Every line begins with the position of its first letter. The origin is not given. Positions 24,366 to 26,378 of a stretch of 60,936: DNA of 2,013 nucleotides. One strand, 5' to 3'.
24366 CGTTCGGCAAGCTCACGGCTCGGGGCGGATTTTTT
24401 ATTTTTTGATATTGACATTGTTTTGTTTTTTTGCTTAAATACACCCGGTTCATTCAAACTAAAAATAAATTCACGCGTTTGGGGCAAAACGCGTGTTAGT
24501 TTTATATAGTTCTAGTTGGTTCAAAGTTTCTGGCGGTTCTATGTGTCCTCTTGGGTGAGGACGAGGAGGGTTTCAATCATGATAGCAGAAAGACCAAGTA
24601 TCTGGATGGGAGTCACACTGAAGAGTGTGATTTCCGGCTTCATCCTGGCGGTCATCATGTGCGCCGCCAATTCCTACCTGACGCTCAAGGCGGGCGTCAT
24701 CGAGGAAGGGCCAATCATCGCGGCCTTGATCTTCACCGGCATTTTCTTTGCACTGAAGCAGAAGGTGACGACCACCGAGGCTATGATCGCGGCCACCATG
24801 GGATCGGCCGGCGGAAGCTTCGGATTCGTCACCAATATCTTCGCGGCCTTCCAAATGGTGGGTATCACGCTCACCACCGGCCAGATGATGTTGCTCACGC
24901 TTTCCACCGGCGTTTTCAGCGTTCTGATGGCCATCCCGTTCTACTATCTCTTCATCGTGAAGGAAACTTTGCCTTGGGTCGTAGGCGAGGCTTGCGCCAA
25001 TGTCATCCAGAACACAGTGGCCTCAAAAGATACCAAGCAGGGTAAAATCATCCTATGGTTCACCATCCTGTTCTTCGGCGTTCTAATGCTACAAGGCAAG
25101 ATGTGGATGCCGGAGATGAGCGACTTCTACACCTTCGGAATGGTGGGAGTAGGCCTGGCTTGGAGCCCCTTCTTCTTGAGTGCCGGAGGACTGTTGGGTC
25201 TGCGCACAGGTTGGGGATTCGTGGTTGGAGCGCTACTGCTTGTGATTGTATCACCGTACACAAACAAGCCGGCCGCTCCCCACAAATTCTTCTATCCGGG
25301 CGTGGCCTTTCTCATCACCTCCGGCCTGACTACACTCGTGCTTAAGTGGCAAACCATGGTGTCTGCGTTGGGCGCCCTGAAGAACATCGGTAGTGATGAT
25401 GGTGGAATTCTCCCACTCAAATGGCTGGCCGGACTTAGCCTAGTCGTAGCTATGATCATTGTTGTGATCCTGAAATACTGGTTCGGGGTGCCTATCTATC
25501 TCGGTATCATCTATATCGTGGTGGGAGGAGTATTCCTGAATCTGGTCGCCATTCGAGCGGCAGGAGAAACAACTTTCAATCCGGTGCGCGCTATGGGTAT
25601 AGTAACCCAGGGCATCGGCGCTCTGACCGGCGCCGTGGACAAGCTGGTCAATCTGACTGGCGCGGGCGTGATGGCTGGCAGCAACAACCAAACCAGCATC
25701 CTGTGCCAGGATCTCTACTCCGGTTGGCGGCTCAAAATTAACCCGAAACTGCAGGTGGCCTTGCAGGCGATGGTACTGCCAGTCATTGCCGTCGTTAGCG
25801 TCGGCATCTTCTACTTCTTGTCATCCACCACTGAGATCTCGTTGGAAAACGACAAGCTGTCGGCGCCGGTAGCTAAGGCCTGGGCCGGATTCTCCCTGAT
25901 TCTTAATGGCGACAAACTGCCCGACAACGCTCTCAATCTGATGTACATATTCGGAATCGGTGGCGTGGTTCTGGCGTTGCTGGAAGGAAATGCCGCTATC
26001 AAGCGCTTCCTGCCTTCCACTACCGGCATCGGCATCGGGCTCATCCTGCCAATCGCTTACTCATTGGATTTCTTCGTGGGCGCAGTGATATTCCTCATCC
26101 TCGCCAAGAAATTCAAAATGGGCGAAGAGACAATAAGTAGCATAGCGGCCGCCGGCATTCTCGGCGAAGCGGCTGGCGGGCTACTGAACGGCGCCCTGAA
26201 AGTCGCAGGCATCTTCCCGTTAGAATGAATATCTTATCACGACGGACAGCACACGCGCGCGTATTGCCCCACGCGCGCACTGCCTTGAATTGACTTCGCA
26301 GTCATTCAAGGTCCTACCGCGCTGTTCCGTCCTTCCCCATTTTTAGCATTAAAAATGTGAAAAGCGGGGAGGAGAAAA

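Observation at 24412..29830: A GC-rich three-gene island (OPT transporter, thiolase, HADH/enoyl-CoA hydratase) is embedded in an AT-rich streamlined genome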

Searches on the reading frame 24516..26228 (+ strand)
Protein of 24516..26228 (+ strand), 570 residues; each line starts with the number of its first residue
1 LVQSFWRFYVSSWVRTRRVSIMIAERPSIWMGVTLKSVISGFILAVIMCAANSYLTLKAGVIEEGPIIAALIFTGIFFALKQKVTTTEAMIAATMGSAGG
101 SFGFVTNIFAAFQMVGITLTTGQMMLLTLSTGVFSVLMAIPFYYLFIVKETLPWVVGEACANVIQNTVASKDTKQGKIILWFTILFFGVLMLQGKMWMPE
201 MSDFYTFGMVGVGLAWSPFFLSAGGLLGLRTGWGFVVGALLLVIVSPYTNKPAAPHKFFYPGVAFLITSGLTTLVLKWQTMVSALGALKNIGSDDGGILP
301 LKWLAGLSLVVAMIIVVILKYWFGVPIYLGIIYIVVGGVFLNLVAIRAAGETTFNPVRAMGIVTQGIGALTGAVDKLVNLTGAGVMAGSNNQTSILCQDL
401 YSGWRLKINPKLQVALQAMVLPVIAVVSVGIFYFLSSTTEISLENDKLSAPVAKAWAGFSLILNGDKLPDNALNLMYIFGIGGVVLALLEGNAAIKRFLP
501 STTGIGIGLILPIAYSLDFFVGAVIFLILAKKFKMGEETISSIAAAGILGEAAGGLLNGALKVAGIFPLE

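Call 5: search_protein_families(library=pfam, proteins=[window:24516-26228:+])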
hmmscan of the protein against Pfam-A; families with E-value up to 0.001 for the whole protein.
window:24516-26228:+ (570 aa): 1 family
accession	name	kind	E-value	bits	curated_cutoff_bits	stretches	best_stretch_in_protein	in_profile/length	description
PF03169.20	OPT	-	1.9e-40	139.6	25.8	2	299-557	354-618/623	OPT oligopeptide transporter protein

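Call 6: search_protein_families(library=ncbifam, proteins=[window:24516-26228:+])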
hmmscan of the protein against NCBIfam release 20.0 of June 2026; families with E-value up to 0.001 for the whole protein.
window:24516-26228:+ (570 aa): 2 families
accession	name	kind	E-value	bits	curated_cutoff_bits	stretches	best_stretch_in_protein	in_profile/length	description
TIGR00728.1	OPT_sfam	superfamily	7.7e-30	104.1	128.35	2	300-558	381-653/659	OPT family oligopeptide transporter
TIGR00733.1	TIGR00733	equivalog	5.3e-13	48.3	182.5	1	33-248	2-221/589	OPT family oligopeptide transporter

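Call 24: find_homologous_proteins(query=window:24516-26228:+)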
Query window:24516-26228:+ (570 aa): 50 proteins with E <= 0.001 among 8000 candidates.
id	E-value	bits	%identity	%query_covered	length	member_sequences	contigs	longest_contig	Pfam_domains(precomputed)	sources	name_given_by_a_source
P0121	0.0e+0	1164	100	96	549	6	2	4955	PF03169.21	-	-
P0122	0.0e+0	1031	86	96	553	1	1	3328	PF03169.21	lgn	-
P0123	1.3e-249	848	73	95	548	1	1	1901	PF03169.21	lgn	-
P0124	7.7e-239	812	68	96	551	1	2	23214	PF03169.21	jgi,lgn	-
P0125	2.4e-234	798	68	95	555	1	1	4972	PF03169.21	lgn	-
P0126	8.6e-225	766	65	95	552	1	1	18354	PF03169.21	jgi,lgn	-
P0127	9.8e-217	740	63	96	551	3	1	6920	PF03169.21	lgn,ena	-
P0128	2.9e-192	659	58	94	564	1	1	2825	PF03169.21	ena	-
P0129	1.9e-180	620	55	96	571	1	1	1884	PF03169.21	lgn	-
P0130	5.0e-170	585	51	94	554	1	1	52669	PF03169.21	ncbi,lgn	-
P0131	2.9e-109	385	40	94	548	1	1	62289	PF03169.21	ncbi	ncbi:MAG: OPT/YSL family transporter [Myxococcota bacterium]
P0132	8.2e-108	380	40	94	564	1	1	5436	PF03169.21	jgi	jgi:uncharacterized oligopeptide transporter (OPT) family protein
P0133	4.2e-102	361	37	96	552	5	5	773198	PF03169.21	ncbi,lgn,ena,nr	ncbi:MAG: OPT/YSL family transporter [Myxococcales bacterium]|nr:OPT/YSL family transporter [Myxococ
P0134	4.0e-101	358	38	94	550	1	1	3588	PF03169.21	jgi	jgi:uncharacterized oligopeptide transporter (OPT) family protein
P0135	5.4e-101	357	38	95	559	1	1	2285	PF03169.21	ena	-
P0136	6.3e-99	351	38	93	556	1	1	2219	PF03169.21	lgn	-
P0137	9.3e-99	350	38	94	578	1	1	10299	PF03169.21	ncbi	-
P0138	4.8e-98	348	37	94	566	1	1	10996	PF03169.21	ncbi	ncbi:MAG: OPT/YSL family transporter [Patescibacteria group bacterium]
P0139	5.5e-98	348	38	94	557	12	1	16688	PF03169.21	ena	-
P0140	1.1e-97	347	38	94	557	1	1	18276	PF03169.21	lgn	-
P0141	1.3e-97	346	37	95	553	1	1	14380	PF03169.21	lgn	-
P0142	4.5e-96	341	38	94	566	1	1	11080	PF03169.21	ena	-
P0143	1.2e-95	340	37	93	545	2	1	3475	PF03169.21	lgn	-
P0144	6.8e-95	337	38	88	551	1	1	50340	PF03169.21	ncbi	-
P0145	1.1e-94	337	37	93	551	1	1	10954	PF03169.21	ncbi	-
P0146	3.2e-94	335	37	93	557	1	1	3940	PF03169.21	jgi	jgi:uncharacterized oligopeptide transporter (OPT) family protein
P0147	8.4e-94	334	38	95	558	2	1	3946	PF03169.21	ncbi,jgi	jgi:uncharacterized oligopeptide transporter (OPT) family protein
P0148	2.6e-92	329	36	94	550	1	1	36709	PF03169.21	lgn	-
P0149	4.1e-23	100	26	92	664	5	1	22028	PF03169.21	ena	-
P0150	5.7e-23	100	26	95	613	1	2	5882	PF03169.21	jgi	jgi:OPT family oligopeptide transporter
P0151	5.1e-22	97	27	95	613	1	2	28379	PF03169.21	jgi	jgi:OPT family oligopeptide transporter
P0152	6.3e-22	96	25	94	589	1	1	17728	PF03169.21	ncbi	-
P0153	9.5e-22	96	25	94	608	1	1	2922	PF03169.21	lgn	-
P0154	9.8e-22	96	26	94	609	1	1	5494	PF03169.21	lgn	-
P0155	1.0e-20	93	25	91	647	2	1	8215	PF03169.21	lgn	-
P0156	1.1e-20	92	30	62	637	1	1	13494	PF03169.21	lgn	-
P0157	4.0e-20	91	26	94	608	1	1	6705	PF03169.21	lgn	-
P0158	1.7e-19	88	25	91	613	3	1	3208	PF03169.21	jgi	jgi:uncharacterized oligopeptide transporter (OPT) family protein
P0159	2.7e-19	88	25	71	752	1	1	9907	PF03169.21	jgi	jgi:OPT family oligopeptide transporter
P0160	4.9e-19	87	26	86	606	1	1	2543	PF03169.21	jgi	jgi:OPT family oligopeptide transporter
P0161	5.5e-19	87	28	54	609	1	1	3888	PF03169.21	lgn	-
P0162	7.1e-19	86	26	94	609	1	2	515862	PF03169.21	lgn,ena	-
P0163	1.6e-18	85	26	94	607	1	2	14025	PF03169.21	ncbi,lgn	-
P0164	1.6e-18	85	26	75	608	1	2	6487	PF03169.21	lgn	-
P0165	8.6e-18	83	27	61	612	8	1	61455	PF03169.21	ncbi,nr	ncbi:MAG: OPT/YSL family transporter [Opitutaceae bacterium]|nr:OPT/YSL family transporter [Opitutac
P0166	2.4e-17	81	26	94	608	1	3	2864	PF03169.21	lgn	-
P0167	2.5e-15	75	30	51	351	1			PF03169.21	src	-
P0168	3.9e-15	74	29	54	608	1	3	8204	PF03169.21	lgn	-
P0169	1.6e-13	69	23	92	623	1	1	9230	PF03169.21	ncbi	-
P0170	2.2e-5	42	31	37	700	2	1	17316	PF03169.21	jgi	jgi:putative OPT family oligopeptide transporter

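Call 25: find_encoding_contigs(protein=P0124, flank=10000, max_places=3)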
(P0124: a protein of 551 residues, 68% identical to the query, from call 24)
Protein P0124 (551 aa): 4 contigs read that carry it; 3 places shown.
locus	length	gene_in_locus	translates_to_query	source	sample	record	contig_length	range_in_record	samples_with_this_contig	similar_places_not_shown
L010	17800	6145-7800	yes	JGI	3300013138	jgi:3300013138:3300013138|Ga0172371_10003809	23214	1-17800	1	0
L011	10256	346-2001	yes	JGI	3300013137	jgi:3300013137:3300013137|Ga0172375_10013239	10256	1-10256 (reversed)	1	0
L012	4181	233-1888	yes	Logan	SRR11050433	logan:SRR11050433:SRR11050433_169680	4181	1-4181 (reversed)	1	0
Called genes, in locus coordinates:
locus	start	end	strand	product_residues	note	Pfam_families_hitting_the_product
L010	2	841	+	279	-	?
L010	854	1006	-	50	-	-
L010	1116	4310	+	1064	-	PF04851:ResIII, PF00176:SNF2-rel_dom, PF00270:DEAD, PF00271:Helicase_C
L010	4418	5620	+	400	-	PF00248:Aldo_ket_red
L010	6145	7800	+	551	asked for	PF03169:OPT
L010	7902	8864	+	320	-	PF00515:TPR_1 (faint), PF13181:TPR_8 (faint), PF13431:TPR_17 (faint)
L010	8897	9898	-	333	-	PF00892:EamA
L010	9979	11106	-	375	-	PF05343:Peptidase_M42, PF01546:Peptidase_M20 (weak)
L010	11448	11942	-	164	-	-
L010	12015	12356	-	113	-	PF05336:rhaM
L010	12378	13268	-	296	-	PF00294:PfkB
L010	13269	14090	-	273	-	PF01467:CTP_transf_like (weak)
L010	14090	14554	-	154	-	-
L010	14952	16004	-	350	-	PF01073:3Beta_HSD, PF01370:Epimerase, PF05368:NmrA, PF16363:GDP_Man_Dehyd, PF13460:NAD_binding_10 (weak)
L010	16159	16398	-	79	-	-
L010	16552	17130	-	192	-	PF10755:DUF2585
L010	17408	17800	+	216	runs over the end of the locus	PF00551:Formyl_trans_N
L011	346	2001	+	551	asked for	PF03169:OPT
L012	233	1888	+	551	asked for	PF03169:OPT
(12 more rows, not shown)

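Call 26: find_encoding_contigs(protein=P0126, flank=10000, max_places=3)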
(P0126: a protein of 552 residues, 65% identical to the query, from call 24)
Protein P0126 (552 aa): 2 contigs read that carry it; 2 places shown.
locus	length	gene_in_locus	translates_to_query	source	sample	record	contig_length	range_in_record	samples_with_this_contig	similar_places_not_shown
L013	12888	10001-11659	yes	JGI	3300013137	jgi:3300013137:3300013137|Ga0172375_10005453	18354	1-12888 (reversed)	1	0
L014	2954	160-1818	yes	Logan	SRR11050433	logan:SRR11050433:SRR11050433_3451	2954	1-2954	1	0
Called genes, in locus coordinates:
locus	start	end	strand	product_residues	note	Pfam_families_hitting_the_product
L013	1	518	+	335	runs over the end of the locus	PF00892:EamA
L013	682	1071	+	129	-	PF00072:Response_reg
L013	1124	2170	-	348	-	PF06439:3keto-disac_hyd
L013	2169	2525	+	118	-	-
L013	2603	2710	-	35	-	-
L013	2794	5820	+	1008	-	PF02837:Glyco_hydro_2_N (faint), PF00703:Glyco_hydro_2, PF02836:Glyco_hydro_2_C (weak)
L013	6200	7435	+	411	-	-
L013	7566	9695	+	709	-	PF04055:Radical_SAM, PF13186:SPASM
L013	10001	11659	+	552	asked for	PF03169:OPT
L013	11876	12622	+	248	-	PF13431:TPR_17 (faint), PF00515:TPR_1 (faint), PF13181:TPR_8 (faint)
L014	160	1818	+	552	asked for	PF03169:OPT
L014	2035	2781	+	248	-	PF13431:TPR_17 (faint), PF00515:TPR_1 (faint), PF13181:TPR_8 (faint)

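Call 27: find_encoding_contigs(protein=P0130, flank=10000, max_places=3)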
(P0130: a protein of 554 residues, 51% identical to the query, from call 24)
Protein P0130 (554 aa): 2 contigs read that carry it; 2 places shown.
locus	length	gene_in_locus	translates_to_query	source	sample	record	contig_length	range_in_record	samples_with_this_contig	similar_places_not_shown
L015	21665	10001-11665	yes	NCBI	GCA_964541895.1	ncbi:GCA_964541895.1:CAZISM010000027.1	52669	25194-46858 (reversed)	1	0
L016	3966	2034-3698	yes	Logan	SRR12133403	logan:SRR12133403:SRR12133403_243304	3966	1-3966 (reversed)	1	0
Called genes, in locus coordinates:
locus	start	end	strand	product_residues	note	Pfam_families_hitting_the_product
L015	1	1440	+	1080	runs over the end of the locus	PF13091:PLDc_2 (weak), PF00270:DEAD (faint), PF04851:ResIII (faint), PF00176:SNF2-rel_dom, PF00271:Helicase_C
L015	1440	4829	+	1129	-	PF25120:DUF7814 (weak), PF02384:N6_Mtase (faint), PF20473:MmeI_Mtase (faint), PF07669:Eco57I, PF12950:TaqI_C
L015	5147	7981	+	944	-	PF00004:AAA, PF00158:Sigma54_activat, PF07728:AAA_5, PF14532:Sigma54_activ_2, PF25601:AAA_lid_14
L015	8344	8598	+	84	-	-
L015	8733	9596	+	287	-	-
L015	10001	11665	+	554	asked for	PF03169:OPT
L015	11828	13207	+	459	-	PF01546:Peptidase_M20, PF07687:M20_dimer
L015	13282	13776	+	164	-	-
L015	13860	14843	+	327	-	-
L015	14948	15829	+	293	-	PF00702:Hydrolase (faint), PF08282:Hydrolase_3, PF05116:S6PP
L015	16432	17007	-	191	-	-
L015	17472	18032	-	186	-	PF11954:DUF3471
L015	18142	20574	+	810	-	PF10282:Lactonase (faint), PF22494:choice_anch_I (faint), PF25174:Beta-prop_THOC3 (weak), PF21783:YNCE, PF08450:SGL (weak), PF04185:Phosphoesterase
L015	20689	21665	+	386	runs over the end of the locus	-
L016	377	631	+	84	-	-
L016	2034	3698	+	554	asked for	PF03169:OPT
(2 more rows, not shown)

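Call 35: find_encoding_contigs(protein=P0122, flank=10000, max_places=3)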
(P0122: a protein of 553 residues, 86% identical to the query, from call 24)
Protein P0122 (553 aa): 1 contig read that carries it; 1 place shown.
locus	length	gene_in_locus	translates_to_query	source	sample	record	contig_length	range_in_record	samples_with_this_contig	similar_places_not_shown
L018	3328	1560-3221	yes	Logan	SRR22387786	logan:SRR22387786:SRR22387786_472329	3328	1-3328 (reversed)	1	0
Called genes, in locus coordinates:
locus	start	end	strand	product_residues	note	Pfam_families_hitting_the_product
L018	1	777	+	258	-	?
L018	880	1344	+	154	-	PF03449:GreA_GreB_N, PF01272:GreA_GreB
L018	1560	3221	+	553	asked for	PF03169:OPT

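Call 37: list_cluster_members(proteins=[L015:10001-11662:+, L015:11828-13204:+, L015:18142-20571:+, L010:1116-4307:+, L010:9979-11103:-, L010:4418-5617:+, L013:2794-5817:+, L013:7566-9692:+, L017:3088-5160:+, L018:880-1341:+])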
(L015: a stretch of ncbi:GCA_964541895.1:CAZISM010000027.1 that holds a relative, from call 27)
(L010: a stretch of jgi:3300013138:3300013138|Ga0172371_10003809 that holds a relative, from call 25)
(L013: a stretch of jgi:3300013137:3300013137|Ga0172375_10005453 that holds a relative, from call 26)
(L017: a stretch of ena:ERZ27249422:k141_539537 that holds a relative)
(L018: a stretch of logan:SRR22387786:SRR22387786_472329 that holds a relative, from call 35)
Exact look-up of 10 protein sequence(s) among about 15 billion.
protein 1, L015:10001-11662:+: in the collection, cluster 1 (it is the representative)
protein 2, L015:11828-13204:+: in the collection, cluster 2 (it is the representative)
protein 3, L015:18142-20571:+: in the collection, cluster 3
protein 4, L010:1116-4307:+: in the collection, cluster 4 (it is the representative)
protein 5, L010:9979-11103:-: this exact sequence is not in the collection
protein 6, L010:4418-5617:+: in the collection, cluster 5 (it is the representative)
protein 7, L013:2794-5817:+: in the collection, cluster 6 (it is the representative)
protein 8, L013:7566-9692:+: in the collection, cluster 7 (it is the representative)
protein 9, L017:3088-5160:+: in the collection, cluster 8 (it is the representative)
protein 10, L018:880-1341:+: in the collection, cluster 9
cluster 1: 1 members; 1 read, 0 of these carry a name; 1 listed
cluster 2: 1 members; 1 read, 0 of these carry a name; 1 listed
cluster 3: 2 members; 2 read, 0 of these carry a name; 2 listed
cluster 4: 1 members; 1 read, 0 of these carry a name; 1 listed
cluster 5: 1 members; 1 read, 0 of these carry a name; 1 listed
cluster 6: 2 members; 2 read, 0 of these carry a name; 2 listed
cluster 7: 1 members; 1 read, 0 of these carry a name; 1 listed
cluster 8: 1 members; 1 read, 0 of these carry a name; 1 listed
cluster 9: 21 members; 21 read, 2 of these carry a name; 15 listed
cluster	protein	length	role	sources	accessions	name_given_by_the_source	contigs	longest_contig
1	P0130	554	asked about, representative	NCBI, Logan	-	-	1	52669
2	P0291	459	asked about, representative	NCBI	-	-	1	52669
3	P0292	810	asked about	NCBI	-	-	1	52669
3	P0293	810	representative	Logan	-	-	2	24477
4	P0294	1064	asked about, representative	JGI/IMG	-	-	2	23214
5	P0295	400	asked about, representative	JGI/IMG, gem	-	-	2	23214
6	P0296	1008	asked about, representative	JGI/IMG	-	-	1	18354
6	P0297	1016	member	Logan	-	-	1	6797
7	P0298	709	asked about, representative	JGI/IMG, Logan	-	-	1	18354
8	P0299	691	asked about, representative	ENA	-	-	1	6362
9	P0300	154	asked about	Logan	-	-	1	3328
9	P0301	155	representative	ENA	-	-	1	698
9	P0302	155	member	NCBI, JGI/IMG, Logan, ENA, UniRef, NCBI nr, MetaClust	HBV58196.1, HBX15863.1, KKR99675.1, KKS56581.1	MAG TPA: transcription elongation factor GreA [Candidatus Magasanikbacteria bacterium] | Transcription elongation factor GreA n=2 Tax=Candidatus Magasanikiibacteriota ... | MAG: Transcription elongation factor GreA [Candidatus Magasanikbacteria bacterium ...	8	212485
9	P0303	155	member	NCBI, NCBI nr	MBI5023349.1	MAG: transcription elongation factor GreA [Candidatus Magasanikbacteria bacterium] | transcription elongation factor GreA [Candidatus Magasanikbacteria bacterium]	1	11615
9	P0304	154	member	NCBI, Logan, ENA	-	-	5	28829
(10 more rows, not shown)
